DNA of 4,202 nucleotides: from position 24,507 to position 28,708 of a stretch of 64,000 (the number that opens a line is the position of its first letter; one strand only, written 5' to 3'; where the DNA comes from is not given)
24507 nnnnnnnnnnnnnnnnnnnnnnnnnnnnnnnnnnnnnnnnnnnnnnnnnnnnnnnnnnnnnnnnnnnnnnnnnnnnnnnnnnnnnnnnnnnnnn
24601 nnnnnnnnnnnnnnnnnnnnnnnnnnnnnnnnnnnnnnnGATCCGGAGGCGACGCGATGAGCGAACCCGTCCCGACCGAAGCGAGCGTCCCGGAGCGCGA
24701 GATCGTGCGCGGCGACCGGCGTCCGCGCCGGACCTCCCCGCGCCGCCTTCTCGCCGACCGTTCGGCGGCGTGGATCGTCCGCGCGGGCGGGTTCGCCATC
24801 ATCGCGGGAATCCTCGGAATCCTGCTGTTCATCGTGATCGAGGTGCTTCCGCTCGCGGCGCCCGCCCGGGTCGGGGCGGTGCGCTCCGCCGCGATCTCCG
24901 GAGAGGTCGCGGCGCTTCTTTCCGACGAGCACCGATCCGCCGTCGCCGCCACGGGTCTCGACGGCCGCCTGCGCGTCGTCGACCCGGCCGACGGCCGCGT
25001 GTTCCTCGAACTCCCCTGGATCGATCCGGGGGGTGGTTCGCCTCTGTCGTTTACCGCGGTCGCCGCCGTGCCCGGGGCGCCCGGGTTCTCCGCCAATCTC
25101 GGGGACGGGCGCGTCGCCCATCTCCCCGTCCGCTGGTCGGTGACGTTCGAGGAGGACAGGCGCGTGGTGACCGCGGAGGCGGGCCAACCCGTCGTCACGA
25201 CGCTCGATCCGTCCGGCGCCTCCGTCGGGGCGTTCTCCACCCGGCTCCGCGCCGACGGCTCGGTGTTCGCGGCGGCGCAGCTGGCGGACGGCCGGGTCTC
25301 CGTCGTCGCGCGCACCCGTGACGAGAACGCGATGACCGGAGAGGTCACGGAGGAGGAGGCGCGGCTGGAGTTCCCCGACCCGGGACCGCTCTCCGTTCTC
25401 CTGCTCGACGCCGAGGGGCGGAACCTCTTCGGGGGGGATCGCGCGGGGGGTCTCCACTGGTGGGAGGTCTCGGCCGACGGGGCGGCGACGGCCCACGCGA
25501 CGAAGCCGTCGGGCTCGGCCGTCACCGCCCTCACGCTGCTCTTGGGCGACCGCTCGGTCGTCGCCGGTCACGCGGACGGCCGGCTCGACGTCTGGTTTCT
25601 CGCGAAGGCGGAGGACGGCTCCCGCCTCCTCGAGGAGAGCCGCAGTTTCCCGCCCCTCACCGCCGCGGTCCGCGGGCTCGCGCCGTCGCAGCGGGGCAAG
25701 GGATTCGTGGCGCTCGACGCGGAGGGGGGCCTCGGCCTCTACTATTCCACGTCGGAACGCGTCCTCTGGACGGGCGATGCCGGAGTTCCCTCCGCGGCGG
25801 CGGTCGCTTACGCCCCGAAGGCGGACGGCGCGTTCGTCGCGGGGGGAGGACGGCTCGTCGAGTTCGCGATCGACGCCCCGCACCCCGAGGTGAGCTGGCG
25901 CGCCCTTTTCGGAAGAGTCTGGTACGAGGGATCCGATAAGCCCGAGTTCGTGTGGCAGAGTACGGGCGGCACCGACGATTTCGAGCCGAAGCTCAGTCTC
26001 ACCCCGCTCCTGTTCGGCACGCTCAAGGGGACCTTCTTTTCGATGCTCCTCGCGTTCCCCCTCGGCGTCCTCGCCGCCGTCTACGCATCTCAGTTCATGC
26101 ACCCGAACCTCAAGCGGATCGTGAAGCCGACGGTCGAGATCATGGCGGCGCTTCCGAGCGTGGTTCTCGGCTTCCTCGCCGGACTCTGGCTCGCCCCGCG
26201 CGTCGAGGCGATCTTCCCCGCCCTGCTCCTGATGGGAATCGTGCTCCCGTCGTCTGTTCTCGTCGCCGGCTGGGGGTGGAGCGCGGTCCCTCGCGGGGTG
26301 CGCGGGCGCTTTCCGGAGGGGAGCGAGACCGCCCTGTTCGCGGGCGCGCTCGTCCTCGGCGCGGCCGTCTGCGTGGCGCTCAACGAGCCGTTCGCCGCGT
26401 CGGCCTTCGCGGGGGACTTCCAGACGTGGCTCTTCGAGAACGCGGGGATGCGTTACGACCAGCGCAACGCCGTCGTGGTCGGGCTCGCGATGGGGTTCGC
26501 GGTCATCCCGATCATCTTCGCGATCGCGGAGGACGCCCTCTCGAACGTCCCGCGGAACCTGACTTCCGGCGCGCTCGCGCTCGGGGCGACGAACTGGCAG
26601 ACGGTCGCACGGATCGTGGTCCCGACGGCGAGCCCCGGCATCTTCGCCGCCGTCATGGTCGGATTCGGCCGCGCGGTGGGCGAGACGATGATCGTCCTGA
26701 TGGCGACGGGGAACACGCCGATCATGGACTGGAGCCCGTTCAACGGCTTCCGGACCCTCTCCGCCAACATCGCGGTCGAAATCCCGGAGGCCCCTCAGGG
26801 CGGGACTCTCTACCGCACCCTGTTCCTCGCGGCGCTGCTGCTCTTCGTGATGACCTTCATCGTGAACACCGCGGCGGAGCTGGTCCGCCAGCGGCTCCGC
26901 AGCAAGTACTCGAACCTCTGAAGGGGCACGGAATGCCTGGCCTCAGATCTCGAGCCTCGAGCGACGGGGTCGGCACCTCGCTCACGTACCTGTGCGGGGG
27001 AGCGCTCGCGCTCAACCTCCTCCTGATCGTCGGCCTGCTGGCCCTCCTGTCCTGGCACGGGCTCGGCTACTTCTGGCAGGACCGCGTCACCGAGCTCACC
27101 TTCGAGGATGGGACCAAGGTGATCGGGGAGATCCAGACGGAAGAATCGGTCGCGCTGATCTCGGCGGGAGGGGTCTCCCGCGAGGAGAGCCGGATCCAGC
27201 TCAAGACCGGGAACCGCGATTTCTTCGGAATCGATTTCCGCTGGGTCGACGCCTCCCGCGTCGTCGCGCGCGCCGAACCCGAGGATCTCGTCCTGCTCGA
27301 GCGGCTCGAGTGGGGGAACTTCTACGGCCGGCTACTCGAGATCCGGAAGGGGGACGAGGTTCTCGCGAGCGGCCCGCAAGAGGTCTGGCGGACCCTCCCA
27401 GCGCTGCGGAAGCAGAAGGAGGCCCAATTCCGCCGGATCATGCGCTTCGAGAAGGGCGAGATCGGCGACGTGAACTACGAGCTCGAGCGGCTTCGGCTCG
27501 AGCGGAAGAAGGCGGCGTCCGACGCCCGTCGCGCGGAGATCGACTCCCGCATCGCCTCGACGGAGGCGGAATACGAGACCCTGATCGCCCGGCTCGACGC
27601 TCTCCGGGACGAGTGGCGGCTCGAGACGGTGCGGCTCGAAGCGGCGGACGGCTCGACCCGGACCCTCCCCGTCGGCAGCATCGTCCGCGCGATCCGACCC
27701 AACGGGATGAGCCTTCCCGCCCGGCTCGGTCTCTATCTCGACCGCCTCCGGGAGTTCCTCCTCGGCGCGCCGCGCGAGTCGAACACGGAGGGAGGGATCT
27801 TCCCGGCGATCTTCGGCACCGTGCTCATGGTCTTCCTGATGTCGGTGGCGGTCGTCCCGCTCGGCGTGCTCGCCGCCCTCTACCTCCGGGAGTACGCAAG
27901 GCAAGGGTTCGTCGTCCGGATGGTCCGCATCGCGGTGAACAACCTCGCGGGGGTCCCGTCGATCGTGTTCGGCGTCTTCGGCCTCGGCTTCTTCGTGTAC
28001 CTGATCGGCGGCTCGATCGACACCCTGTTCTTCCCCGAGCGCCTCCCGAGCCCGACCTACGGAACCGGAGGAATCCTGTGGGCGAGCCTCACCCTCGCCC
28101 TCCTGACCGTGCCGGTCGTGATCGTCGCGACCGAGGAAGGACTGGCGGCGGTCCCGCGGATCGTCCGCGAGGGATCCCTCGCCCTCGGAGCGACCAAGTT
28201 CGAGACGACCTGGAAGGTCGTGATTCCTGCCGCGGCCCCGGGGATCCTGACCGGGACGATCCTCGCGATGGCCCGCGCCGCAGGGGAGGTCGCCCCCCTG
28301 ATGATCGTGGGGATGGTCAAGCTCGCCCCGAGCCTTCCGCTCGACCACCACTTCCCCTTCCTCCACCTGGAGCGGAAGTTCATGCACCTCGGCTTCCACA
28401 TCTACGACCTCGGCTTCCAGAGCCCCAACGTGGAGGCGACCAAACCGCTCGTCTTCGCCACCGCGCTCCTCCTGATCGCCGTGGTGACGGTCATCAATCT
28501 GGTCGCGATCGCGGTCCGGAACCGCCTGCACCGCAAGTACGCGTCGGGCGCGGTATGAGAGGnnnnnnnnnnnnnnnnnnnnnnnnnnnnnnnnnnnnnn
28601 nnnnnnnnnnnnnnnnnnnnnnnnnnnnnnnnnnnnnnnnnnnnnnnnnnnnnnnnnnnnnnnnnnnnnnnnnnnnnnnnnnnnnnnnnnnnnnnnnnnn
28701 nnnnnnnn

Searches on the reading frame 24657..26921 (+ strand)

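Call 57: search_protein_families(library=pfam, proteins=[window:24657-26921:+], max_evalue=0.0001)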
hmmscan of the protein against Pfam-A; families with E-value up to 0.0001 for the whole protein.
window:24657-26921:+ (754 aa): 1 family
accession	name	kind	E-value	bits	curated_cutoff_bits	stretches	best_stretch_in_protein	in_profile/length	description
PF00528.27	BPD_transp_1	-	8.2e-13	48.9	26.4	1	467-748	2-183/184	Binding-protein-dependent transport system inner membrane component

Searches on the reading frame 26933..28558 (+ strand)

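Call 57: search_protein_families(library=pfam, proteins=[window:26933-28558:+], max_evalue=0.0001)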
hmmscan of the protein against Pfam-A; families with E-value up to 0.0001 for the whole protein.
window:26933-28558:+ (541 aa): 1 family
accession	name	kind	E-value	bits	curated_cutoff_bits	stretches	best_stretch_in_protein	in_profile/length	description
PF00528.27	BPD_transp_1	-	1.4e-13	51.5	26.4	1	308-535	2-181/184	Binding-protein-dependent transport system inner membrane component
